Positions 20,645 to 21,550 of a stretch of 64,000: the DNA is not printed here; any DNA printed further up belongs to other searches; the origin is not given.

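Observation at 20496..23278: Two different SAM methyltransferases inside the CstR-type regulon (op3 and the prx operon)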

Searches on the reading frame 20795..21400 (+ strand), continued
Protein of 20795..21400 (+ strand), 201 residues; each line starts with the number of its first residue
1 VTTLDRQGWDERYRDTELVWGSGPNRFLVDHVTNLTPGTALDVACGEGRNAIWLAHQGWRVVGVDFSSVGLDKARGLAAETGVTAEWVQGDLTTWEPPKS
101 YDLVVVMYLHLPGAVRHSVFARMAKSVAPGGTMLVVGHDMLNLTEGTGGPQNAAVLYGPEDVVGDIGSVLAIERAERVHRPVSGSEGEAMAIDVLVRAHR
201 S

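Call 17: find_encoding_contigs(protein=P0088, flank=8000, max_places=4)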
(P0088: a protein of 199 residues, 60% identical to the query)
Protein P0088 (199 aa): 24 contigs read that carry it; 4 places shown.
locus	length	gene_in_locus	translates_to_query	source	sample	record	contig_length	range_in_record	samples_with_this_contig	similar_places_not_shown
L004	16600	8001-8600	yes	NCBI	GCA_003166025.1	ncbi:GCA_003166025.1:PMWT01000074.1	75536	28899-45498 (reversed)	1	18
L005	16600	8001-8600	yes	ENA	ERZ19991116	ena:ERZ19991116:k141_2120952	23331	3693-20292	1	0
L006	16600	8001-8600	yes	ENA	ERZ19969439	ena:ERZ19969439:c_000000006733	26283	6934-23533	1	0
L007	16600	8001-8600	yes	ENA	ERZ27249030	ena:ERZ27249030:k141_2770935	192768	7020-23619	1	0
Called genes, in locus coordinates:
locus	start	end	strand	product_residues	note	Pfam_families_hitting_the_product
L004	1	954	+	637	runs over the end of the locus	-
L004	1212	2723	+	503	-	-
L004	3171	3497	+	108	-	PF22263:DUF6951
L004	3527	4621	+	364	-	PF01208:URO-D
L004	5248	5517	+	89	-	PF02583:Trns_repr_metal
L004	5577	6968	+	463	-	PF00155:Aminotran_1_2 (faint), PF00266:Aminotran_5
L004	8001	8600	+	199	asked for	PF05724:TPMT, PF13489:Methyltransf_23, PF03848:TehB, PF05175:MTS (weak), PF08241:Methyltransf_11, PF08242:Methyltransf_12, PF13649:Methyltransf_25, PF13847:Methyltransf_31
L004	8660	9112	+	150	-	PF00293:NUDIX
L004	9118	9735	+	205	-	PF13489:Methyltransf_23 (weak), PF08241:Methyltransf_11, PF13649:Methyltransf_25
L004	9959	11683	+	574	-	PF01266:DAO (faint), PF05834:Lycopene_cycl (faint), PF07992:Pyr_redox_2, PF13450:NAD_binding_8 (faint), PF13738:Pyr_redox_3 (weak), PF00070:Pyr_redox, PF02852:Pyr_redox_dim, PF00581:Rhodanese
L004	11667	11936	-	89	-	PF02583:Trns_repr_metal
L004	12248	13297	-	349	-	PF03601:Cons_hypoth698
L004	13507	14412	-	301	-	PF00126:HTH_1, PF03466:LysR_substrate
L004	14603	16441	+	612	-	PF00476:DNA_pol_A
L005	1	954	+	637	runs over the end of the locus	-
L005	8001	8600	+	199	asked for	PF05724:TPMT, PF13489:Methyltransf_23, PF03848:TehB, PF05175:MTS (weak), PF08241:Methyltransf_11, PF08242:Methyltransf_12, PF13649:Methyltransf_25, PF13847:Methyltransf_31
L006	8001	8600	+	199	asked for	PF05724:TPMT, PF13489:Methyltransf_23, PF03848:TehB, PF05175:MTS (weak), PF08241:Methyltransf_11, PF08242:Methyltransf_12, PF13649:Methyltransf_25, PF13847:Methyltransf_31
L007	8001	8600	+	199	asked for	PF05724:TPMT, PF13489:Methyltransf_23, PF03848:TehB, PF05175:MTS (weak), PF08241:Methyltransf_11, PF08242:Methyltransf_12, PF13649:Methyltransf_25, PF13847:Methyltransf_31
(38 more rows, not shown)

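Call 30: search_solved_structures(query=window:20795-21400:+, max_evalue=0.001)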
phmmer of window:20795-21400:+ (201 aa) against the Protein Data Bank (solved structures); distinct sequences matched with E-value up to 0.001: 36.
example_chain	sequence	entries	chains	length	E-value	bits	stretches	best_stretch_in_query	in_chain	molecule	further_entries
2kw5_A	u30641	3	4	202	2.7e-27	98.9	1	9-168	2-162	Slr1183 protein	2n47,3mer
9w6x_A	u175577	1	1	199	6e-11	45.6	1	19-139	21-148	YtkW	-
9h0d_A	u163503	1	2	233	1.6e-09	40.9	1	7-150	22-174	Thiol methyltransferase 1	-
3lcc_A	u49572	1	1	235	2.9e-09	40.1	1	3-168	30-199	Putative methyl chloride transferase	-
8gdu_A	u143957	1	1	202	4.5e-09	39.4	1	9-96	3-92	Methyltransferase domain-containing protein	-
6mro_A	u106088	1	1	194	2e-08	37.3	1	9-97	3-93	methyl transferase from Methanosarcina acetivorans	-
9h0g_A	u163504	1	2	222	2e-08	37.3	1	3-150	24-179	Thiol methyltransferase 1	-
9ri2_A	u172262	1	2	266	2.5e-08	37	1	37-132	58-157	Methyltransferase, putative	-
1wzn_A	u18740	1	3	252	2.7e-08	36.9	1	40-134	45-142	SAM-dependent methyltransferase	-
9h04_A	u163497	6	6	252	1.8e-07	34.2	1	41-143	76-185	Methyltransferase domain-containing protein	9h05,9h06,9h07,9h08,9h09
2i6g_A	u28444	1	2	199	3.2e-07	33.4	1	35-137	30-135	Putative methyltransferase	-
8ajp_A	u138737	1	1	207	6.7e-07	32.4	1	9-143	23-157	Halide methyl transferase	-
7bgg_A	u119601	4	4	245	9.9e-07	31.8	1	37-150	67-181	heterocyclic toxin methyltransferase (Rv0560c) | 2-heptyl-1-hydroxyquinolin-4(1H)-one methyltransferase | Uncharacterized protein Rv0560c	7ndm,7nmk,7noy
1ve3_A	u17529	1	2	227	1.7e-06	31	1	38-142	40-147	hypothetical protein PH0226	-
2xva_A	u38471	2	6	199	4e-06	29.8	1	29-137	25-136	TELLURITE RESISTANCE PROTEIN TEHB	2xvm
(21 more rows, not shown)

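Call 48: predict_structure(alignment_id=A1)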
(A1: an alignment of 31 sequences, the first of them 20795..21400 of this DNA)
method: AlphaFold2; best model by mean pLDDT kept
length: 201 residues; sequences in the alignment: 31
mean_pLDDT: 93.3   pTM: 0.91
mean pLDDT of the five models: 93.3, 92.3, 90.9, 90.8, 90.2
residues with pLDDT >= 90: 163; 70-90: 35; 50-70: 2; < 50: 1
segments of 3 or more residues with pLDDT < 50: none
pLDDT, mean of each block of 10 residues (from residue 1): 76 83 90 97 94 98 96 95 97 96 97 96 98 97 87 95 98 97 83 97 93
secondary structure, 60 per line:
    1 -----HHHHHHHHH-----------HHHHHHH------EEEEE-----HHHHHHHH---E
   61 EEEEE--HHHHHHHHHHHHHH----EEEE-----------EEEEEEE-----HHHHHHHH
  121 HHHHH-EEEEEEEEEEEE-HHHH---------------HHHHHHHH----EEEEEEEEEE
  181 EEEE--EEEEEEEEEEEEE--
elements in order: H6-14 H26-32 E39-43 H49-56 E60-65 H68-81 E86-89 E101-107 H113-125 E127-138 H140-143 H159-166 E171-184 E187-199

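Call 54: fold_search(model_id=the predicted structure, library=pdb)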
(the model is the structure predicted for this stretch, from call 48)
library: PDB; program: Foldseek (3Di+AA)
matches with E <= 10: 1969; with E <= 0.001: 1202
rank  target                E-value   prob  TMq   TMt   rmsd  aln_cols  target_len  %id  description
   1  3mer_A                8.6e-17  1.00  0.77  0.88   2.2       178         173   31  Crystal Structure of the methyltransferase Slr1183 from Synechocystis sp. PCC 6803, Northeast Structural Genomics Cons (released 2010-04-14)
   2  2n47_MODEL_1_A        3.7e-16  1.00  0.71  0.73  13.3       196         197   32  EC-NMR Structure of Synechocystis sp. PCC 6803 Slr1183 Determined by Combining Evolutionary Couplings (EC) and (released 2015-07-01)
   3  2kw5_MODEL_1_A        3.3e-14  1.00  0.72  0.72  10.7       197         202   32  Solution NMR Structure of the Slr1183 protein from Synechocystis sp. PCC 6803, Northeast Structural Genomics C (released 2010-04-21)
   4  7ndm                  3.5e-14  1.00  0.82  0.77   3.2       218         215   20  Crystal structure of the heterocyclic toxin methyltransferase from Mycobacterium tuberculosis with bound substrate 4-hyd (released 2021-09-22)
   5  8gdu                  2.8e-13  1.00  0.67  0.73   4.0       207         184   22  Crystal structure of a mutant methyl transferase from Methanosarcina acetivorans, Northeast Structural Genomics Consorti (released 2024-01-24)
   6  4nec_D                3.5e-13  1.00  0.74  0.64   4.8       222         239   21  Conversion of a Disulfide Bond into a Thioacetal Group during Echinomycin Biosynthesis (released 2014-01-15)
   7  7noy                  4.0e-13  1.00  0.82  0.77   3.2       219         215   20  Crystal structure of the heterocyclic toxin methyltransferase from Mycobacterium tuberculosis in complex with substrate  (released 2021-09-22)
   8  7bgg                  4.2e-13  1.00  0.82  0.77   3.2       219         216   20  Crystal structure of the heterocyclic toxin methyltransferase from Mycobacterium tuberculosis (released 2021-09-22)
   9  7nmk                  4.2e-13  1.00  0.82  0.77   3.2       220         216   20  Crystal structure of the heterocyclic toxin methyltransferase from Mycobacterium tuberculosis with bound methylation pro (released 2021-09-22)
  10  2xva_D                4.2e-13  1.00  0.73  0.76   6.9       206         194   17  Crystal structure of the tellurite detoxification protein TehB from E. coli in complex with sinefungin (released 2011-02-16)
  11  9ri2_A                4.2e-13  1.00  0.63  0.56   7.2       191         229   24  Crystal structure of bacillithiol methyltransferase NmbA from Chlorobaculum tepidum (released 2025-12-10)
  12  2xvm_A                5.4e-13  1.00  0.72  0.73   8.6       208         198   17  Crystal structure of the tellurite detoxification protein TehB from E. coli in complex with SAH (released 2011-02-16)
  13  4nec_B                8.3e-13  1.00  0.76  0.64   4.7       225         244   19  Conversion of a Disulfide Bond into a Thioacetal Group during Echinomycin Biosynthesis (released 2014-01-15)
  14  4dq0_A                1.3e-12  1.00  0.73  0.75   6.3       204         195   17  The crystal structure of tellurite resistance protein from Escherichia coli O157:H7 str. Sakai (released 2012-02-29)
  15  2i6g_B                1.3e-12  1.00  0.72  0.73   8.6       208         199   20  Crystal structure of a putative methyltransferase (tehb, stm1608) from salmonella typhimurium lt2 at 1.90 A resolution (released 2006-09-12)
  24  9ri2_B                5.5e-12  1.00  0.59  0.53   7.6       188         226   23  Crystal structure of bacillithiol methyltransferase NmbA from Chlorobaculum tepidum (released 2025-12-10)
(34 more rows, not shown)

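Call 61: find_related_loci(query=A1, collection=metagenome_contigs, flank=5000)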
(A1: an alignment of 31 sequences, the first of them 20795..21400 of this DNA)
Query A1 (201 aa) in metagenome_contigs; peptide patterns used: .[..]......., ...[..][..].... (x = any residue, [..] = any of these).
600 stretches matched a pattern (row limit reached: there are more); 568 encode a relative of the query (tblastn E <= 1e-3); the best 80 are kept; 80 distinct loci.
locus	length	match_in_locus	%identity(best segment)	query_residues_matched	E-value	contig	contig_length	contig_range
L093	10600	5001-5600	78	1-200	2e-102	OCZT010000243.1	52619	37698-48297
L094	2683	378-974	72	2-200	3e-96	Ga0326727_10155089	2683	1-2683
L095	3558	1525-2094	68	9-198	3e-80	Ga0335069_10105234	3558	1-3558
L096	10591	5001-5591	60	2-198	3e-76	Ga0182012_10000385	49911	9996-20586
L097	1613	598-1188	62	4-200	9e-80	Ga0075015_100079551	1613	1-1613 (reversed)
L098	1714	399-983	63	4-198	7e-79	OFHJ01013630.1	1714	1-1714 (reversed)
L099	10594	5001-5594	59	4-201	2e-74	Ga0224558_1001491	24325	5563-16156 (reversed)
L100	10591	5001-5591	60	4-200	1e-72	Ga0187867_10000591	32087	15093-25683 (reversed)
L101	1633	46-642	57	2-200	9e-76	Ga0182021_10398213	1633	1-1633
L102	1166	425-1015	61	4-200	2e-77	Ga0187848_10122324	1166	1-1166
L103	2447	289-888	61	4-201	4e-73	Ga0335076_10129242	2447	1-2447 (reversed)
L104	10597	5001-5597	60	3-200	9e-72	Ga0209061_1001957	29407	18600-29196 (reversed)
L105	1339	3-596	58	3-200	1e-75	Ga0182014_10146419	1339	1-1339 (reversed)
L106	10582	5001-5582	59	7-200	8e-71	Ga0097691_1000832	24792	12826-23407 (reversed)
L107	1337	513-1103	62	4-200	5e-75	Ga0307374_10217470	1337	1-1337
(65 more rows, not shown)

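Call 63: search_protein_representatives(protein=window:20795-21400:+)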
Query: 201 residues. Proteins with E-value up to 0.001 (for the whole library): 17037; up to 1e-10: 4439; up to 1e-30: 330. The best 150 are listed.
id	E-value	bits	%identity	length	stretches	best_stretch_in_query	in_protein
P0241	4.5e-61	222.4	56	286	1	4-200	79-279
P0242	7.1e-61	221.7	53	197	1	4-200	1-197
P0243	1.5e-59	217.4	56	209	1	4-200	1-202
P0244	1.6e-58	214.1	54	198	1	5-200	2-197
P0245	7.7e-57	208.6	52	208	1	5-200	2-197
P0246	1.0e-55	204.9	55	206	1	4-200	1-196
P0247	1.1e-55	204.8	81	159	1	10-120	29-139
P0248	1.7e-54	200.9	51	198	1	4-200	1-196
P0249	1.7e-54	200.9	53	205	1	5-201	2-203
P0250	3.5e-54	199.9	54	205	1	8-200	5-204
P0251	1.4e-53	197.9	52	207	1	4-200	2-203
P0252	1.5e-53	197.8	53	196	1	4-200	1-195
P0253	1.8e-53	197.6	51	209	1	3-200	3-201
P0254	9.8e-53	195.2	49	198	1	5-201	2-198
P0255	2.3e-52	193.9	49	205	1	6-200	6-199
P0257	6.9e-52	192.4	51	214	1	4-200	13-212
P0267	4.8e-50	186.4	49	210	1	5-200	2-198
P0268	6.4e-50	186.0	47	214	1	4-200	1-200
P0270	3.2e-49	183.7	48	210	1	6-198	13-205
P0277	2.6e-48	180.7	51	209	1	5-200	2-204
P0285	5.5e-47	176.4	51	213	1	4-185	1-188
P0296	1.2e-44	168.7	49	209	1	4-200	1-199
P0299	1.7e-44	168.2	45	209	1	3-200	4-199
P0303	4.3e-44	166.9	48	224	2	7-167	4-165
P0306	6.5e-44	166.3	47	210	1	4-198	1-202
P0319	1.1e-42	162.3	47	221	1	5-200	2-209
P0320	1.2e-42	162.2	45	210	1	5-200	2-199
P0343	1.1e-40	155.8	45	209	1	5-200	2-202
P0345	1.3e-40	155.6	45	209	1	4-198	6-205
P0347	2.0e-40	155.0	44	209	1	3-200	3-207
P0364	3.2e-39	151.0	46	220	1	8-162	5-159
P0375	1.5e-38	148.9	41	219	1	6-200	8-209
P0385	3.1e-38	147.8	38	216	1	5-200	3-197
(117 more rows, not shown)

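Call 64: list_cluster_members(proteins=[P0253, P0257, P0267, P0268, P0270, P0277, P0296, P0299, P0306, P0319])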
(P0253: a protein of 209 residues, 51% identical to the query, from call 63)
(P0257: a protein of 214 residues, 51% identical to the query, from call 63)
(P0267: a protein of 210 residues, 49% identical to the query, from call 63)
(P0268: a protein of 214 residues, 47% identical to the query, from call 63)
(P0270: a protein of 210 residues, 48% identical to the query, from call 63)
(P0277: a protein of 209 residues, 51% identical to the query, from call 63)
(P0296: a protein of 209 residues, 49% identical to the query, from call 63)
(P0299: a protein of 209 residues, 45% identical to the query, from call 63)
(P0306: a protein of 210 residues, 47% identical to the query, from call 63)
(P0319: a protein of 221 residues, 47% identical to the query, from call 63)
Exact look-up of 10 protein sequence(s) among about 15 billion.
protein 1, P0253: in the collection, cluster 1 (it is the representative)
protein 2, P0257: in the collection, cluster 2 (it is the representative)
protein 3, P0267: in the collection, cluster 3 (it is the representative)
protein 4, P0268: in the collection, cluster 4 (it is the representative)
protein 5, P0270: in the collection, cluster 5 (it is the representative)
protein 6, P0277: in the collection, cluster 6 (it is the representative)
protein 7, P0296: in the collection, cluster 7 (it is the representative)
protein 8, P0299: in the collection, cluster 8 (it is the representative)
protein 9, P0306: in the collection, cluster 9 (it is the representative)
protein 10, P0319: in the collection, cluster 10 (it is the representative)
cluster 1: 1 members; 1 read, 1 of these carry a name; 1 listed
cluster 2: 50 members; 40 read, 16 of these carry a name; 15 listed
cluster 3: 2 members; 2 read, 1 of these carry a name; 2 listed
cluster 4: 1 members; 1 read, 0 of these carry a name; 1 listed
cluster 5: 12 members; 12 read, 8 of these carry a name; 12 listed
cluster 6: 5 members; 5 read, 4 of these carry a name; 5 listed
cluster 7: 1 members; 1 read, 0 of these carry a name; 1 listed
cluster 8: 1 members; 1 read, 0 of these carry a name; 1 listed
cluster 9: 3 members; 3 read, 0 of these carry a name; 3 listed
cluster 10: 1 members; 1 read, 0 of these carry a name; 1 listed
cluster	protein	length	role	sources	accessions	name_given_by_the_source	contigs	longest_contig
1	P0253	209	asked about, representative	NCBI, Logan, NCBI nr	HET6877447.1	MAG TPA: methyltransferase domain-containing protein [Jatrophihabitans sp.] | methyltransferase domain-containing protein [Jatrophihabitans sp.]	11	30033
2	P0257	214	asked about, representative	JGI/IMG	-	SAM-dependent methyltransferase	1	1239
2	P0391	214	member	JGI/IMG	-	SAM-dependent methyltransferase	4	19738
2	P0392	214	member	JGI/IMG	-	SAM-dependent methyltransferase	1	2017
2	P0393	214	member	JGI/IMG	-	SAM-dependent methyltransferase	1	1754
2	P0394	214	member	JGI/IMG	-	SAM-dependent methyltransferase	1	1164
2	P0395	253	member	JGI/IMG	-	SAM-dependent methyltransferase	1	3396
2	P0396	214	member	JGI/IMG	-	SAM-dependent methyltransferase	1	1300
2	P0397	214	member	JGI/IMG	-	SAM-dependent methyltransferase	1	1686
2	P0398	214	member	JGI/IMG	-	SAM-dependent methyltransferase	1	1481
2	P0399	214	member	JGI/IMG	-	SAM-dependent methyltransferase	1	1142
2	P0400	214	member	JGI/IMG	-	SAM-dependent methyltransferase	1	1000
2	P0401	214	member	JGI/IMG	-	SAM-dependent methyltransferase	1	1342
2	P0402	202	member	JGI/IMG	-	SAM-dependent methyltransferase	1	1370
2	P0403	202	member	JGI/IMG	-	SAM-dependent methyltransferase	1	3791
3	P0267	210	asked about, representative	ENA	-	-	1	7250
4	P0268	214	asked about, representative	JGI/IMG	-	-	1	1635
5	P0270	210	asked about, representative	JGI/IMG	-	SAM-dependent methyltransferase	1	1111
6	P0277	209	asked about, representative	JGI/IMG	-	SAM-dependent methyltransferase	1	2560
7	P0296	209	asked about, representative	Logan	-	-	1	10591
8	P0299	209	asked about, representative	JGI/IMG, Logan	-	-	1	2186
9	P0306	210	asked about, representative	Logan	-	-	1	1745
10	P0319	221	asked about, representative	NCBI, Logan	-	-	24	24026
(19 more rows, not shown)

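Call 84: list_cluster_members(proteins=[P0385, P0364, P0285, P0375, P0303, P0243, P0343, P0345, P0347, P0320])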
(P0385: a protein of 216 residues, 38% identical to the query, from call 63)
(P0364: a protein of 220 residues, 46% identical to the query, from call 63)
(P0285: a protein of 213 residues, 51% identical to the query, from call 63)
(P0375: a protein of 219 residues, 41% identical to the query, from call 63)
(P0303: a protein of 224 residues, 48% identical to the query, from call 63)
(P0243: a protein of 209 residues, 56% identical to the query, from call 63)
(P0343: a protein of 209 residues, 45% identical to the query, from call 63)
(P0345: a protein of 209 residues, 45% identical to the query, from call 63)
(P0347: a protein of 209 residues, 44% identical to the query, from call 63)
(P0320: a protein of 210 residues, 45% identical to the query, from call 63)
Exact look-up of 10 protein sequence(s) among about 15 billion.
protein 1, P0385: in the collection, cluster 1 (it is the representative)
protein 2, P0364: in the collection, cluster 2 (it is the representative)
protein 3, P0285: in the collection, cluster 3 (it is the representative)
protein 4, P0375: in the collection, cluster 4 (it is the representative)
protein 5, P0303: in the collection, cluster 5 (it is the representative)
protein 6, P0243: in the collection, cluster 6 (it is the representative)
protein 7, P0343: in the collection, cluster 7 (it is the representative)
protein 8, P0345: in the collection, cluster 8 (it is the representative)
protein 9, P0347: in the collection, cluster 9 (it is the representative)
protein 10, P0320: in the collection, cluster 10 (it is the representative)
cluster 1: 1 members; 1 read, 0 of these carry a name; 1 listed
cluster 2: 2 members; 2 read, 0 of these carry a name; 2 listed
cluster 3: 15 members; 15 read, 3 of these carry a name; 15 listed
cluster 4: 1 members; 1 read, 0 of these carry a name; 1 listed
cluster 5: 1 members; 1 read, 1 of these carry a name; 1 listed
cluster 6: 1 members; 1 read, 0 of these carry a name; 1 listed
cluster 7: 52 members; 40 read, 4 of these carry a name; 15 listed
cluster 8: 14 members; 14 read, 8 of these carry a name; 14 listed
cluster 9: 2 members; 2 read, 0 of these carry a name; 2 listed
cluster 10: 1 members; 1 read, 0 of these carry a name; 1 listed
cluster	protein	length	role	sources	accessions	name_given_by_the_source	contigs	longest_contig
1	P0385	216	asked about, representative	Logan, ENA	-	-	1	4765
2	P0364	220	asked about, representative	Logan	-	-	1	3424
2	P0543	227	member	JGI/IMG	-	-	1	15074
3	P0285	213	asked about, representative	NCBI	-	-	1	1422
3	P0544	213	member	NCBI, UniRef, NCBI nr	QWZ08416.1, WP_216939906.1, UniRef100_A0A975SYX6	class I SAM-dependent methyltransferase [Nocardioides panacis] | Class I SAM-dependent methyltransferase n=1 Tax=Nocardioides panacis TaxID=2849501 ...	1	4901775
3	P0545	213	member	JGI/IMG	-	SAM-dependent methyltransferase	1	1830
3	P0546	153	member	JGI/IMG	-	hypothetical protein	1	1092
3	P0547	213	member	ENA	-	-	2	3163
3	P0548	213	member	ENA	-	-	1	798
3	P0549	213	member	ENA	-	-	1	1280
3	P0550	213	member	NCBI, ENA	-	-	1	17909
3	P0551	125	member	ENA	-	-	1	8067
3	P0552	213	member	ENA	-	-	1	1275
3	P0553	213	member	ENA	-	-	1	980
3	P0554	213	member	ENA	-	-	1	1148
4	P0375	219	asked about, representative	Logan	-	-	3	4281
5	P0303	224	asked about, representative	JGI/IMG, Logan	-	SAM-dependent methyltransferase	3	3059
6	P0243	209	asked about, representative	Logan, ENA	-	-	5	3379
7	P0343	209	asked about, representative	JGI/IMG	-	SAM-dependent methyltransferase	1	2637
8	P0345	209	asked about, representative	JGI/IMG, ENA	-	-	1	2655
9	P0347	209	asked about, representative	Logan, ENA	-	-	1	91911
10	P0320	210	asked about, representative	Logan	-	-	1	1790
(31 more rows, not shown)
